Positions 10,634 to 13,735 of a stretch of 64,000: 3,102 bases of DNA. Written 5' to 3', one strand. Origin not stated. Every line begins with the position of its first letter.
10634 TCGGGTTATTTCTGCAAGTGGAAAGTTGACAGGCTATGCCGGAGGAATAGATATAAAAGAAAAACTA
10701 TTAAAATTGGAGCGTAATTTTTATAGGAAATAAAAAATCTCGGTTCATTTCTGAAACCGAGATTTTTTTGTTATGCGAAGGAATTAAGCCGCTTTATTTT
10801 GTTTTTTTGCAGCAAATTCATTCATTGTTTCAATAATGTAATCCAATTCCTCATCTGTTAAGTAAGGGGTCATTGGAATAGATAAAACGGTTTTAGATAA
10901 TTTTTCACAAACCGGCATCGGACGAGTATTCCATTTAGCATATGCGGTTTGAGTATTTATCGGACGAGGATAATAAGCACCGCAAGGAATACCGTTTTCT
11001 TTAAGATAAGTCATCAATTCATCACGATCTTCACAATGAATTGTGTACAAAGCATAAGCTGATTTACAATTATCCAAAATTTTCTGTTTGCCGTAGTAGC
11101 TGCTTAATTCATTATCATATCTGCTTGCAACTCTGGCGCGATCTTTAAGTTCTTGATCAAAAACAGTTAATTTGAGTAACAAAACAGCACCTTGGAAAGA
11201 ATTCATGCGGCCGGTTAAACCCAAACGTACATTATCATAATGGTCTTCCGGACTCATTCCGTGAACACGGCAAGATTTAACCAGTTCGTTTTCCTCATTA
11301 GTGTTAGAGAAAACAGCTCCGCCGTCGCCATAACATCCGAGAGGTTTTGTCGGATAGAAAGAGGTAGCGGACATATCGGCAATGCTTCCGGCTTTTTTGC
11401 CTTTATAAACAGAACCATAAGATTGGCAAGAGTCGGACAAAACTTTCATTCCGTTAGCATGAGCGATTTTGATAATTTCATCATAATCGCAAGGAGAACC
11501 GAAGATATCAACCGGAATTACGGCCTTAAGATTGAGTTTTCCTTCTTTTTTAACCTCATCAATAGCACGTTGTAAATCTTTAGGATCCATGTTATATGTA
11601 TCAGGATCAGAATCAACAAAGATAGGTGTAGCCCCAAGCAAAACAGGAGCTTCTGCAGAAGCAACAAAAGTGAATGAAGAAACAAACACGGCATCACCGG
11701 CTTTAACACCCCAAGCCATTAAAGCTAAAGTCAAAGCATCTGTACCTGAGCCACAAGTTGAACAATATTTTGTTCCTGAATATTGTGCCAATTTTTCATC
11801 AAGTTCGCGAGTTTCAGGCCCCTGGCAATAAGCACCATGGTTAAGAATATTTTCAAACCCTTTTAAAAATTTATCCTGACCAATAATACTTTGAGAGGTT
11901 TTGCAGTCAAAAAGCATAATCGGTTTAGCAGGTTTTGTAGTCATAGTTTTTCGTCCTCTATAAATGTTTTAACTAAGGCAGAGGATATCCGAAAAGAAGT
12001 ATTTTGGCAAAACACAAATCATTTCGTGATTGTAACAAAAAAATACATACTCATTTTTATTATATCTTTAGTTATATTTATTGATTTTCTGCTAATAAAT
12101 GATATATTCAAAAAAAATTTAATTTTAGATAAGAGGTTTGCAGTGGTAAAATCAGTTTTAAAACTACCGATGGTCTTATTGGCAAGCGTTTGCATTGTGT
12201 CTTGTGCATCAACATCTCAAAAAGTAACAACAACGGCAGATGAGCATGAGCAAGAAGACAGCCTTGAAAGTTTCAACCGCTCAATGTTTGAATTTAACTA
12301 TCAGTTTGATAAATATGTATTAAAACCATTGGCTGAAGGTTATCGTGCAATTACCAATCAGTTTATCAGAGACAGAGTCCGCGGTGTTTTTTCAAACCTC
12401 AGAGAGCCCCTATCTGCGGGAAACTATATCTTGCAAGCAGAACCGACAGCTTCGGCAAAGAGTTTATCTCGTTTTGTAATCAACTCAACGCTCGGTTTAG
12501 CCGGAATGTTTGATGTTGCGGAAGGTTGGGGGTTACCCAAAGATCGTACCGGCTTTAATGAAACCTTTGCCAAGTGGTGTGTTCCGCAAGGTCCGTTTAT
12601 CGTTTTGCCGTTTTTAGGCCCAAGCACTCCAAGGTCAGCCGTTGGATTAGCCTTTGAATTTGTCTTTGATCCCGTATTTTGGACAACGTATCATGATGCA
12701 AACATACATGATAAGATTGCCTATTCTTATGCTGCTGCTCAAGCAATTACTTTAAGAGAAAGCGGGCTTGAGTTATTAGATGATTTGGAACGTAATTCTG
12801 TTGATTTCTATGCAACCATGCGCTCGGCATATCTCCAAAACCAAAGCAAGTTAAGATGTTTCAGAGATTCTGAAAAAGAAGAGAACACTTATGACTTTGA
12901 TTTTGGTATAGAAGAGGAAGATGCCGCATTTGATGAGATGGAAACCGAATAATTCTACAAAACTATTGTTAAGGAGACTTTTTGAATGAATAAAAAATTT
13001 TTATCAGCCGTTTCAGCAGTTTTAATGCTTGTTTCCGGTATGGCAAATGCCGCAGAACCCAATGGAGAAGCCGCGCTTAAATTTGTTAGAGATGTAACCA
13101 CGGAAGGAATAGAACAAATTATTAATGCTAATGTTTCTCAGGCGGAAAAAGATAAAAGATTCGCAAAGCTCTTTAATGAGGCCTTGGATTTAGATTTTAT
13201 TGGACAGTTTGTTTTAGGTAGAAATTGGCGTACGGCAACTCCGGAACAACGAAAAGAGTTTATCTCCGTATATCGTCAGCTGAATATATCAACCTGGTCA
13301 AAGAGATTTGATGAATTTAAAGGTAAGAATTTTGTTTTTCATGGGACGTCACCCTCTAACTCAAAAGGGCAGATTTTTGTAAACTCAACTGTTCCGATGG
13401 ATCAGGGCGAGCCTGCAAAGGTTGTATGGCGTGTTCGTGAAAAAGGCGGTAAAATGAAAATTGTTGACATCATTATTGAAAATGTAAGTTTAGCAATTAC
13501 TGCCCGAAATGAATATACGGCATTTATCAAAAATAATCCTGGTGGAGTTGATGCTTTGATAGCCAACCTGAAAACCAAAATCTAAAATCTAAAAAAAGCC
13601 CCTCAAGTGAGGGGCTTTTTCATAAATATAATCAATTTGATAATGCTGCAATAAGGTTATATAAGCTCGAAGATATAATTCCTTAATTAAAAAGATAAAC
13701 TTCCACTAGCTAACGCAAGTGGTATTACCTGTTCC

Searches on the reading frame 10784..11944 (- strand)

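Call 88: search_protein_families(library=pfam, proteins=[window:10784-11944:-], max_evalue=0.00001)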
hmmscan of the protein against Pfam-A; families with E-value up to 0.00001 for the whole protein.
window:10784-11944:- (386 aa): 2 families
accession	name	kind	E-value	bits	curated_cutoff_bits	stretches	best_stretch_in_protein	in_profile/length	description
PF01041.23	DegT_DnrJ_EryC1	-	8.5e-97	325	19.8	1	25-374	6-359/360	DegT/DnrJ/EryC1/StrS aminotransferase family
PF00155.27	Aminotran_1_2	-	3.1e-06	27.1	19.7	1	45-136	44-145/361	Aminotransferase class I and II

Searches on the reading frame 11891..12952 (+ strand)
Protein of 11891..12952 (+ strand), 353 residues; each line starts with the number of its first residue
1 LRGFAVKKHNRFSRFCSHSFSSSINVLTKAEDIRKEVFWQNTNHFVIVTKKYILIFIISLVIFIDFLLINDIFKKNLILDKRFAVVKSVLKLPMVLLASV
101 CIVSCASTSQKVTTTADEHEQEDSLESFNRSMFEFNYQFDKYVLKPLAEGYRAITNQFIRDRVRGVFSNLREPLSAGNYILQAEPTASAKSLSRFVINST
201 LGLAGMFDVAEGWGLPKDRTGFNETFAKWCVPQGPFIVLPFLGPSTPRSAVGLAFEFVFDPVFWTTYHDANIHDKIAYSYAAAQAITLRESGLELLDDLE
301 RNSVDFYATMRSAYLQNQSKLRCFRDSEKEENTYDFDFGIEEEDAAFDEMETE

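Call 89: search_protein_families(library=pfam, proteins=[window:11891-12952:+], max_evalue=0.00001)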
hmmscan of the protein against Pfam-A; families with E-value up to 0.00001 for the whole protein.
window:11891-12952:+ (353 aa): 1 family
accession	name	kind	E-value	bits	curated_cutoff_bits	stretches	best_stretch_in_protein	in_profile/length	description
PF04333.18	MlaA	-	1e-62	211.7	25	1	122-319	2-193/195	MlaA lipoprotein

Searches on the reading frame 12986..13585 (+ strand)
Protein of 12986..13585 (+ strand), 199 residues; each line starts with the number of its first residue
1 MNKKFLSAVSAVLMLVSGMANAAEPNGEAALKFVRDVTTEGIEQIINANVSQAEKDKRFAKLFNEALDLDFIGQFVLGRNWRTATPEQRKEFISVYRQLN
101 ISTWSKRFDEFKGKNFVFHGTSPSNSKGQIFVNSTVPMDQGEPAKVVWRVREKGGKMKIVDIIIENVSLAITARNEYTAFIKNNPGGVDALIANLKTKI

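Call 89: search_protein_families(library=pfam, proteins=[window:12986-13585:+], max_evalue=0.00001)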
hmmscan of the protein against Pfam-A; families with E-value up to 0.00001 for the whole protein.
window:12986-13585:+ (199 aa): 1 family
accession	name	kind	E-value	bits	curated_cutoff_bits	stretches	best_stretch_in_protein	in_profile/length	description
PF05494.18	MlaC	-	7.9e-39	133.5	26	1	46-196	11-165/166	MlaC protein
